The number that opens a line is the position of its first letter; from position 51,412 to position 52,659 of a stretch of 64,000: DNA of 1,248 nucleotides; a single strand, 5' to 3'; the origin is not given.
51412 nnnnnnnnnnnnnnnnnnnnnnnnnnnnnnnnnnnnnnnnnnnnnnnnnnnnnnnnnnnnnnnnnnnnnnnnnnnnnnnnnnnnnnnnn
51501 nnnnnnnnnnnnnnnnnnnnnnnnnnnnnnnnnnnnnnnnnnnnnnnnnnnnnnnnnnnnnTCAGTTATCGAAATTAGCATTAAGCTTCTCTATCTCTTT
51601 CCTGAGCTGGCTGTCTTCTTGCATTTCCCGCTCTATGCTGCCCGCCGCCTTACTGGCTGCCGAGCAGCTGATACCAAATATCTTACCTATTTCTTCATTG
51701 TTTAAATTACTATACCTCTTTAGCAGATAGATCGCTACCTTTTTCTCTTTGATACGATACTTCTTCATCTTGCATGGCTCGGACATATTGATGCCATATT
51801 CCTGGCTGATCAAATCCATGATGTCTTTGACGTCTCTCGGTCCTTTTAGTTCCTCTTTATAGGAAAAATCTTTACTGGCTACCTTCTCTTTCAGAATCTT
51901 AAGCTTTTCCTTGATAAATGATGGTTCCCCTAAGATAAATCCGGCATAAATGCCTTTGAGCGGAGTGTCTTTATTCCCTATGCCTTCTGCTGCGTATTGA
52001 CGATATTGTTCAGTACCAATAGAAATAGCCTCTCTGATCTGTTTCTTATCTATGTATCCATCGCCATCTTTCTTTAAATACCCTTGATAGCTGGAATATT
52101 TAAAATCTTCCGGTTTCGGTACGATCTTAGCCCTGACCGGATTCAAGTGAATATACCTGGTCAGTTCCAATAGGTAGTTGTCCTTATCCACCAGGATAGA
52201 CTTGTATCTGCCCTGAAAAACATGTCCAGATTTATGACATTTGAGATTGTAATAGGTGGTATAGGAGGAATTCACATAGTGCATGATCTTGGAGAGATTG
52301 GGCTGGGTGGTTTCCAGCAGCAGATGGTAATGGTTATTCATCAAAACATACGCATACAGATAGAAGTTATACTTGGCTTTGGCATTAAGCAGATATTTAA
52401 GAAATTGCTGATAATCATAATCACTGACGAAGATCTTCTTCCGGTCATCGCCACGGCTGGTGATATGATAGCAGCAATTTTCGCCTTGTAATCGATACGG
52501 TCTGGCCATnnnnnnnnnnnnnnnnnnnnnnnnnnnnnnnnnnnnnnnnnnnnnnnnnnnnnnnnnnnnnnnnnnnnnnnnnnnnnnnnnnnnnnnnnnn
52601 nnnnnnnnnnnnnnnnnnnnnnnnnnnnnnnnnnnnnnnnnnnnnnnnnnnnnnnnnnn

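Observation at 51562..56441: AbiEi/AbiEii abortive-infection cassette bracketed by directly repeated Y1-transposase/DnaA-HTH elements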

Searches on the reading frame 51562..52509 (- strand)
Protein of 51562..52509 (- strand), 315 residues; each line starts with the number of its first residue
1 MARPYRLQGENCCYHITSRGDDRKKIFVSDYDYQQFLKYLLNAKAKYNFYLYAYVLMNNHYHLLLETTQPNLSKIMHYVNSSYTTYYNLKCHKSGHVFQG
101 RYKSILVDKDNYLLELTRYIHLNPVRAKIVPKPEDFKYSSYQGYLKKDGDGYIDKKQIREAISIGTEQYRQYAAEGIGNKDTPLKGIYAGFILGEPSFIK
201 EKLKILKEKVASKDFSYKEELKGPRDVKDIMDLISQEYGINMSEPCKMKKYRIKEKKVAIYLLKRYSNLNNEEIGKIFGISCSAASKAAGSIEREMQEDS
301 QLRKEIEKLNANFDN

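Call 4: search_protein_families(library=pfam, proteins=[window:51562-52509:-], max_evalue=0.01)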
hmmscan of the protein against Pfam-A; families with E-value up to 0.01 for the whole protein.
window:51562-52509:- (315 aa): 2 families
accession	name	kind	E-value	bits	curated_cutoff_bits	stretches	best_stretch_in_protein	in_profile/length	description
PF01797.21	Y1_Tnp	-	4.6e-13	49.8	23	1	11-121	4-119/121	Transposase IS200 like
PF08299.17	Bac_DnaA_C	-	9.1e-05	22.8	31.5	1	228-280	2-57/69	Bacterial dnaA protein helix-turn-helix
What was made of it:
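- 51562..52509 (-): TIRYT copy 1 (type 1). The ORF is intact at 315 aa, with a Y1/HUH catalytic domain and a C-terminal DnaA-like HTH. Pfam Y1_Tnp 49.8 bits and Bac_DnaA_C 22.8 bits, which is below the cutoff (call 4).
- Checked: 51562-52509(-), 315 aa. It matches Y1_Tnp (49.8 bits) and weakly Bac_DnaA_C (22.8 bits, below the Pfam cutoff) (call 4).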

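Call 13: search_protein_families(library=ncbifam, proteins=[window:51562-52509:-], max_evalue=0.01)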
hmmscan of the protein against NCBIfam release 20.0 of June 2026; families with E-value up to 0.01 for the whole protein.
window:51562-52509:- (315 aa): 4 families
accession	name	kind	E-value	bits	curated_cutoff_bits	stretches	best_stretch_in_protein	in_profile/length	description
NF047646.1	REP_Tyr_transpos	equivalog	6.3e-23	81.3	80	1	6-139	4-146/146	REP-associated tyrosine transposase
TIGR00362.1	DnaA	equivalog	8e-09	35.1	343.9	1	223-311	344-435/437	chromosomal replication initiator protein DnaA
NF001154.0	PRK00149.3-3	equivalog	6.6e-07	28.6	410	1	201-313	342-458/462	chromosomal replication initiator protein DnaA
NF033573.1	transpos_IS200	equivalog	0.0057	16.9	55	1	11-88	10-87/126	IS200/IS605 family transposase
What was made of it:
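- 51562..52509 (-): NCBIfam REP_Tyr_transpos 81.3 bits against a cutoff of 80 (call 13).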

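Call 16: find_homologous_proteins(query=window:51562-52509:-)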
Query window:51562-52509:- (315 aa): 5434 proteins with E <= 0.001 among 6569 candidates; the best 120 are listed.
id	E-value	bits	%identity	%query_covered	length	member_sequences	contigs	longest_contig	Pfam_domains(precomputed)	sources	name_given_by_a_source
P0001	6.8e-207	704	100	100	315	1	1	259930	PF01797.22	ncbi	-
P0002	1.9e-162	558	80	99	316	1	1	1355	PF01797.22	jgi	jgi:putative transposase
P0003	5.0e-161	553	78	100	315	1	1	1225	PF08299.18,PF01797.22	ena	-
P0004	1.9e-145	502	72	99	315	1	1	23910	PF08299.18,PF01797.22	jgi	jgi:putative transposase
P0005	2.3e-139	482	68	99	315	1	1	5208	PF08299.18,PF01797.22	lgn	-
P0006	1.8e-135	469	66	99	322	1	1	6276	PF08299.18,PF01797.22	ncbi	-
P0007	5.3e-134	465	67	99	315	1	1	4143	PF01797.22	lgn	-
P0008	1.5e-133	463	66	100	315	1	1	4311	PF08299.18,PF01797.22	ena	-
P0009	2.2e-133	463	67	99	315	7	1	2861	PF08299.18,PF01797.22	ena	-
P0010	9.2e-128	444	64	99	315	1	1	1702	PF08299.18,PF01797.22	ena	-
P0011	1.3e-127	444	64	99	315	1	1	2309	PF08299.18,PF01797.22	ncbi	-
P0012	5.5e-125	435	63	99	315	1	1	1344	PF01797.22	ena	-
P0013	2.6e-123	429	63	99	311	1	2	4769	PF01797.22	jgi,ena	jgi:REP element-mobilizing transposase RayT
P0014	1.1e-122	427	63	99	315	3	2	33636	PF08299.18,PF01797.22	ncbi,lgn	-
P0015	5.1e-122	425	63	99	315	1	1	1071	PF08299.18,PF01797.22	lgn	-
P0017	2.4e-119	416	71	83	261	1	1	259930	PF01797.22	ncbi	-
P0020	1.7e-118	414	61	100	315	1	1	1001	PF08299.18,PF01797.22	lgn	-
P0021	3.0e-118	413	62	99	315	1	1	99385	PF01797.22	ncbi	-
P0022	3.7e-116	406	57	99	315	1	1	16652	PF08299.18,PF01797.22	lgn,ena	-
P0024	1.4e-115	404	59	100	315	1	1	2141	PF08299.18,PF01797.22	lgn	-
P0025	4.1e-115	403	58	99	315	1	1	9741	PF08299.18,PF01797.22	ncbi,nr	ncbi:MAG: transposase [Thermodesulfobacteriota bacterium]|nr:transposase [Thermodesulfobacteriota ba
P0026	4.3e-115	403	56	100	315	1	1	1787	PF08299.18,PF01797.22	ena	-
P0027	9.5e-115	401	59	100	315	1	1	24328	PF08299.18,PF01797.22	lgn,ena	-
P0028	1.0e-113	398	58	99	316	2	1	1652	PF08299.18,PF01797.22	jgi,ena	-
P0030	1.9e-113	397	57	100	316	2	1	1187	PF08299.18,PF01797.22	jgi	-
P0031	2.5e-113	397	56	100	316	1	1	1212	PF08299.18,PF01797.22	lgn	-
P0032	3.9e-113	396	57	99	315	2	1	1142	PF08299.18,PF01797.22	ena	-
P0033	4.1e-113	396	58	99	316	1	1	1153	PF08299.18,PF01797.22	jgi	jgi:putative transposase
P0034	4.9e-113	396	57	99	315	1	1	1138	PF08299.18,PF01797.22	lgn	-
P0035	6.9e-113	395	57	99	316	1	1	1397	PF08299.18,PF01797.22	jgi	jgi:putative transposase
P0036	5.8e-112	392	58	99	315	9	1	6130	PF08299.18,PF01797.22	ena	-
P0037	8.1e-112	392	58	99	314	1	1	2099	PF08299.18,PF01797.22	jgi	jgi:REP element-mobilizing transposase RayT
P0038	1.3e-111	391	55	99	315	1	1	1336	PF08299.18,PF01797.22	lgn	-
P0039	1.3e-111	391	58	99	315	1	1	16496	PF08299.18,PF01797.22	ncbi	ncbi:MAG: transposase [Candidatus Omnitrophota bacterium]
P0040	2.0e-111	390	57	99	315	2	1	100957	PF08299.18,PF01797.22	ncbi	-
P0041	2.2e-111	390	58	99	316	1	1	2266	PF08299.18,PF01797.22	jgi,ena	-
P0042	2.6e-111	390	57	99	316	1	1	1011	PF08299.18,PF01797.22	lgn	-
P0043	3.5e-111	390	58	100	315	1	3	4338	PF08299.18,PF01797.22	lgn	-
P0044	5.2e-111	389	59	99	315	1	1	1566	PF08299.18,PF01797.22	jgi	jgi:REP element-mobilizing transposase RayT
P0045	2.5e-110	387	55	100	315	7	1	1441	PF08299.18,PF01797.22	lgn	-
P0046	3.1e-110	387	55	100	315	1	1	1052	PF08299.18,PF01797.22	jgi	-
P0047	4.8e-110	386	55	99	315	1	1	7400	PF08299.18,PF01797.22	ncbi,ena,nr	ncbi:MAG: transposase [Candidatus Omnitrophica bacterium]|nr:transposase [Candidatus Omnitrophota ba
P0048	5.0e-110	386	55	100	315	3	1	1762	PF08299.18,PF01797.22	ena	-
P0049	6.5e-110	385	64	88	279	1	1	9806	PF08299.18,PF01797.22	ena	-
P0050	7.9e-110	385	57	99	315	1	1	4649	PF08299.18,PF01797.22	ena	-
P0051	8.2e-110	385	56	99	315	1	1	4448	PF08299.18,PF01797.22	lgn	-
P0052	8.8e-110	385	57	99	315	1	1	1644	PF08299.18,PF01797.22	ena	-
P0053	9.6e-110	385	57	99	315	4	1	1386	PF08299.18,PF01797.22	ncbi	-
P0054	1.0e-109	385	54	99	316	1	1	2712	PF08299.18,PF01797.22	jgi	-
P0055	3.4e-109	383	56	99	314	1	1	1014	PF08299.18,PF01797.22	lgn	-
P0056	4.6e-109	383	56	99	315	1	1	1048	PF08299.18,PF01797.22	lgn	-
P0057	4.9e-109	383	55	100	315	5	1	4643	PF08299.18,PF01797.22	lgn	-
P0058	6.2e-109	382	56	100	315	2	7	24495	PF08299.18,PF01797.22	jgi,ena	-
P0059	6.8e-109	382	56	100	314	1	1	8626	PF08299.18,PF01797.22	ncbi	ncbi:MAG: transposase [Candidatus Omnitrophota bacterium]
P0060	8.7e-109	382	55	100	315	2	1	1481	PF08299.18,PF01797.22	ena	-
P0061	2.1e-108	381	57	99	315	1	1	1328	PF08299.18,PF01797.22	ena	-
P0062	3.0e-108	380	56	99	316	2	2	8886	PF08299.18,PF01797.22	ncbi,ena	ncbi:MAG: transposase [Candidatus Omnitrophota bacterium]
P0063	3.7e-108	380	55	99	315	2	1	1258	PF08299.18,PF01797.22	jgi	-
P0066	4.8e-108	379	55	99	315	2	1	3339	PF08299.18,PF01797.22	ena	-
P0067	6.0e-108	379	56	99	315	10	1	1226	PF08299.18,PF01797.22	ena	-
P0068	7.3e-108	379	56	99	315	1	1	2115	PF08299.18,PF01797.22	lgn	-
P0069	9.3e-108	378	55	100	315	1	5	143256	PF08299.18,PF01797.22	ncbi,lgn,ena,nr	ncbi:MAG: transposase [Candidatus Omnitrophica bacterium]|nr:transposase [Candidatus Omnitrophota ba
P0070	1.1e-107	378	54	99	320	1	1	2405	PF08299.18,PF01797.22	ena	-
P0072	2.9e-107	377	55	99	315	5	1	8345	PF08299.18,PF01797.22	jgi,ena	-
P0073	4.1e-107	376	56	99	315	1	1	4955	PF08299.18,PF01797.22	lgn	-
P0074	1.2e-106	375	56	99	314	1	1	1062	PF08299.18,PF01797.22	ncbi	-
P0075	2.8e-106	374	55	100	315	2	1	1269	PF08299.18,PF01797.22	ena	-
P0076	6.3e-106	372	61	87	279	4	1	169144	PF08299.18,PF01797.22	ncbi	-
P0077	8.2e-106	372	53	99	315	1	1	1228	PF08299.18,PF01797.22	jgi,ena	-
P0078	9.9e-106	372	56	97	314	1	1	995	PF08299.18,PF01797.22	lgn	-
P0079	1.0e-105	372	52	100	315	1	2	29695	PF08299.18,PF01797.22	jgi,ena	-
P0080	1.0e-105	372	55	100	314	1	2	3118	PF08299.18,PF01797.22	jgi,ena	-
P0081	1.3e-105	371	54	99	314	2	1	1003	PF08299.18,PF01797.22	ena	-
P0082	2.4e-105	371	55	100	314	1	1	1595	PF08299.18,PF01797.22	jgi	-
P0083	2.6e-105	370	55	99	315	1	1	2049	PF08299.18,PF01797.22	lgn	-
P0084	2.6e-105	370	54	99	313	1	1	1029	PF08299.18,PF01797.22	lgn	-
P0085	2.8e-105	370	54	100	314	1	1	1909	PF08299.18,PF01797.22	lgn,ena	-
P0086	4.0e-105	370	54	99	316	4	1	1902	PF08299.18,PF01797.22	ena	-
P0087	1.0e-104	368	55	99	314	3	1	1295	PF08299.18,PF01797.22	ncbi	-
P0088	1.1e-104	368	53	99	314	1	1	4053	PF08299.18,PF01797.22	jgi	-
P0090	2.9e-104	367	56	99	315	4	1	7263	PF08299.18,PF01797.22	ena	-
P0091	2.9e-104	367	54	100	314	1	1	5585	PF08299.18,PF01797.22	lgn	-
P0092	3.1e-104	367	56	99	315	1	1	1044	PF08299.18,PF01797.22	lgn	-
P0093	6.7e-104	366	56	99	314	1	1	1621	PF08299.18,PF01797.22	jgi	jgi:REP element-mobilizing transposase RayT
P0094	7.7e-104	366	55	100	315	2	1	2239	PF08299.18,PF01797.22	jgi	-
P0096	1.5e-103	365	53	99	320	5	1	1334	PF08299.18,PF01797.22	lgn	-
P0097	1.6e-103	365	54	100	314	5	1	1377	PF08299.18,PF01797.22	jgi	jgi:putative transposase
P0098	2.6e-103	364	54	99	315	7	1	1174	PF08299.18,PF01797.22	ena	-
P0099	2.8e-103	364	54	100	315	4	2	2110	PF08299.18,PF01797.22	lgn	-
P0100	3.0e-103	364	53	99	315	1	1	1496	PF08299.18,PF01797.22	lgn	-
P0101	3.8e-103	363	54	100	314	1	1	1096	PF08299.18,PF01797.22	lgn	-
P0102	4.2e-103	363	54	99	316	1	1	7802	PF08299.18,PF01797.22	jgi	jgi:REP element-mobilizing transposase RayT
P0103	4.3e-103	363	53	99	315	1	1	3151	PF08299.18,PF01797.22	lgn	-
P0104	1.2e-102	362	54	99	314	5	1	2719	PF08299.18,PF01797.22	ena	-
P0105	1.5e-102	361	55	99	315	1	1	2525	PF08299.18,PF01797.22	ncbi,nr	ncbi:MAG: transposase [Candidatus Firestonebacteria bacterium]|nr:transposase [Candidatus Firestoneb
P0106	1.6e-102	361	51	100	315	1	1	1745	PF08299.18,PF01797.22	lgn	-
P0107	1.7e-102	361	53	99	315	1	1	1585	PF08299.18,PF01797.22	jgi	jgi:REP element-mobilizing transposase RayT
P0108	2.7e-102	360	52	99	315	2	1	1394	PF08299.18,PF01797.22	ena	-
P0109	6.3e-102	359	55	93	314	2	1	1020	PF08299.18,PF01797.22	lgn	-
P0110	8.3e-102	359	51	99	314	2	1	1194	PF08299.18,PF01797.22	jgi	jgi:REP element-mobilizing transposase RayT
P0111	1.5e-101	358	53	100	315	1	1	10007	PF08299.18,PF01797.22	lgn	-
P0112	2.2e-101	358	52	99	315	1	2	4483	PF08299.18,PF01797.22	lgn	-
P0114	2.7e-101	357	53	99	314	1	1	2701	PF08299.18,PF01797.22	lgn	-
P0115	3.5e-101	357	54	96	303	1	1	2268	PF08299.18,PF01797.22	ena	-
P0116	4.5e-101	356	53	100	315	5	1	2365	PF08299.18,PF01797.22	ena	-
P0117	4.5e-101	356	53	100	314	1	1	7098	PF08299.18,PF01797.22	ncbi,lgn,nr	ncbi:MAG: transposase [Candidatus Omnitrophica bacterium]|nr:transposase [Candidatus Omnitrophota ba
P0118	5.0e-101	356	54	99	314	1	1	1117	PF08299.18,PF01797.22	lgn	-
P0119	6.2e-101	356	54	99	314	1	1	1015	PF08299.18,PF01797.22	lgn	-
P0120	6.4e-101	356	51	100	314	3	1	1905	PF08299.18,PF01797.22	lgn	-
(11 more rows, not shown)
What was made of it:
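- The source is an uncultured-genome contig of 259,930 bp (call 16).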

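Call 17: find_encoding_contigs(protein=P0001, flank=10000, max_places=3)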
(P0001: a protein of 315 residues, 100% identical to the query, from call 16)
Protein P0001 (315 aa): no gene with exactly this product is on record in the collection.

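Call 23: find_related_loci(query=window:51562-52509:-, collection=genome_contigs, flank=6000)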
Query window:51562-52509:- (315 aa) in genome_contigs; peptide patterns used: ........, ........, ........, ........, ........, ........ (x = any residue, [..] = any of these).
367 stretches matched a pattern; 76 encode a relative of the query (tblastn E <= 1e-3); 76 distinct loci.
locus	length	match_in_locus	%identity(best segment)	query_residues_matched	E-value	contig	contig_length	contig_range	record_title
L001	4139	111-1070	45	1-313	9e-81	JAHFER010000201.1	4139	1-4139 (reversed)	MAG: Nitrospirae bacterium isolate nzgw273 NODE_81959_length_4140_cov_3.919383, whole genome shotgun sequence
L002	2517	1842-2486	51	1-210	6e-72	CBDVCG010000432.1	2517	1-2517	MAG TPA_asm: uncultured Anaerolineales bacterium isolate SRR22302367_binner13_Refined_69 genome assembly, contig: ERZ266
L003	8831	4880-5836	39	1-312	8e-70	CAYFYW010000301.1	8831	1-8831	MAG TPA_asm: uncultured Nitrospirales bacterium isolate ERP108616_co1_63 genome assembly, contig: k119_1603853, whole ge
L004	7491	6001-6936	41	1-302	2e-67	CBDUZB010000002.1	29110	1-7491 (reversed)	MAG TPA_asm: uncultured bacterium isolate SRR21487743_metabat2_78 genome assembly, contig: ERZ25748485.239, whole genome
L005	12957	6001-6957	35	1-309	5e-53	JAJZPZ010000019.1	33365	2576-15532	MAG: Nitrospirae bacterium isolate SKS1.bin28 NODE_2281_length_33365_cov_2.055358, whole genome shotgun sequence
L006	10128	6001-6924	37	1-306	3e-53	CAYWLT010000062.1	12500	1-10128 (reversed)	MAG TPA_asm: uncultured Thermodesulfobacteriota bacterium isolate binchicken_co74_409 genome assembly, contig: NODE_9544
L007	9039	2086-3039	32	1-311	2e-52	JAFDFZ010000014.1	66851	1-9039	MAG: Deltaproteobacteria bacterium isolate Meg22_1012_Bin_121 Meg22_1012_Bin_121_scaffold_723, whole genome shotgun sequ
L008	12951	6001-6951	36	1-311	4e-52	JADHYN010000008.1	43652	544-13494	MAG: Candidatus Omnitrophota bacterium isolate BS750m-G80 BS-750m-C736, whole genome shotgun sequence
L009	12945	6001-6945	34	1-313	1e-51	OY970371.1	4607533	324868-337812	MAG: Candidatus Manganitrophaceae bacterium isolate MFD03066.bin.c.2 genome assembly, chromosome: 1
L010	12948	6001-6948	31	1-309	2e-51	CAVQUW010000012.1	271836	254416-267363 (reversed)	MAG: uncultured delta proteobacterium isolate MFD09964.bin.2.252 genome assembly, contig: contig_2020, whole genome shot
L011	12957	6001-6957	35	1-313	2e-51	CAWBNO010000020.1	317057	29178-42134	MAG: uncultured delta proteobacterium isolate MFD09779.bin.1.88 genome assembly, contig: contig_39548, whole genome shot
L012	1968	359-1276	36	1-302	3e-51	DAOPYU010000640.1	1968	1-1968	MAG TPA_asm: Candidatus Sumerlaeota bacterium isolate AMR_MDS_1306 NODE_86310_length_1968_cov_2.916362, whole genome sho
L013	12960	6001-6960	31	1-313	2e-50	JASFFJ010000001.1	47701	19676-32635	MAG: Desulfobacterales bacterium isolate D0606S02metaG_Bin_280 D0606S02metaG_FD_scaffold_3_c1, whole genome shotgun sequ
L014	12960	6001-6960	32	1-313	7e-50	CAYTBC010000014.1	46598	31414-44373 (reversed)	MAG TPA_asm: uncultured Desulfosarcina sp. isolate SRP214966_co3_311 genome assembly, contig: NODE_616_length_46598_cov_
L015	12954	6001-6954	31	1-311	1e-49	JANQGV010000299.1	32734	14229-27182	MAG: Thermodesulfobacteriota bacterium isolate PL23b_bin.63 k99_933796, whole genome shotgun sequence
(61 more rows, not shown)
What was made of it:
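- Tried and rejected: The GTDB-representative scan found relatives of at most 45-52% identity (call 23).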

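Call 26: find_encoding_contigs(protein=P0021, flank=6000, max_places=3)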
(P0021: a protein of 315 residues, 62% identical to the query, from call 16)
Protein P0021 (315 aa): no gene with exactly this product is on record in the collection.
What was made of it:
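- Tried and rejected: Exact look-ups of P0001 and P0021 found no record (calls 17, 26).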

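Call 27: find_encoding_contigs(protein=P0004, flank=6000, max_places=3)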
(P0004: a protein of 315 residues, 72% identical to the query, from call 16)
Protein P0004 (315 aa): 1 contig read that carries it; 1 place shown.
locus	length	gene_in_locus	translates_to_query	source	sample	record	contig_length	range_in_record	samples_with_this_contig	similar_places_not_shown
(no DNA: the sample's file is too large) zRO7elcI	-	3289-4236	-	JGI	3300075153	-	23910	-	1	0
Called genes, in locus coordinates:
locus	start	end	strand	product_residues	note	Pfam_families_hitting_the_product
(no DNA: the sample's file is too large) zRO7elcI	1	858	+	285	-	?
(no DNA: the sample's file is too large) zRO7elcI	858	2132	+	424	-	PF22860:DUF7017 (faint)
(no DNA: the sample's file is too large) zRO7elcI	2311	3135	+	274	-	-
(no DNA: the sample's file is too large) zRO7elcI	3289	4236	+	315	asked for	PF01797:Y1_Tnp, PF08299:Bac_DnaA_C (faint)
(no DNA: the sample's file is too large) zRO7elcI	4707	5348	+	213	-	-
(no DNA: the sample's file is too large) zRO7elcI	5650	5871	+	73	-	-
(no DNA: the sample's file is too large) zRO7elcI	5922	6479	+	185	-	PF01613:Flavin_Reduct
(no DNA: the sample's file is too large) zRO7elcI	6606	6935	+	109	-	PF04993:TfoX_N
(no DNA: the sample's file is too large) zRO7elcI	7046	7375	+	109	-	-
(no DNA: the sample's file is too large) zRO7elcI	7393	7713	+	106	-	-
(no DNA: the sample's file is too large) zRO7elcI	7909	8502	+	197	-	-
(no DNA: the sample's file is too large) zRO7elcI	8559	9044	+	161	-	PF00583:Acetyltransf_1, PF13673:Acetyltransf_10, PF13508:Acetyltransf_7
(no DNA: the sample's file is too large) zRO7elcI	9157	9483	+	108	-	PF07883:Cupin_2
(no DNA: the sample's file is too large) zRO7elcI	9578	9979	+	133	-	PF00072:Response_reg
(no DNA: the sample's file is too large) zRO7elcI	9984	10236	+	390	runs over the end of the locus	PF00512:HisKA (weak), PF02518:HATPase_c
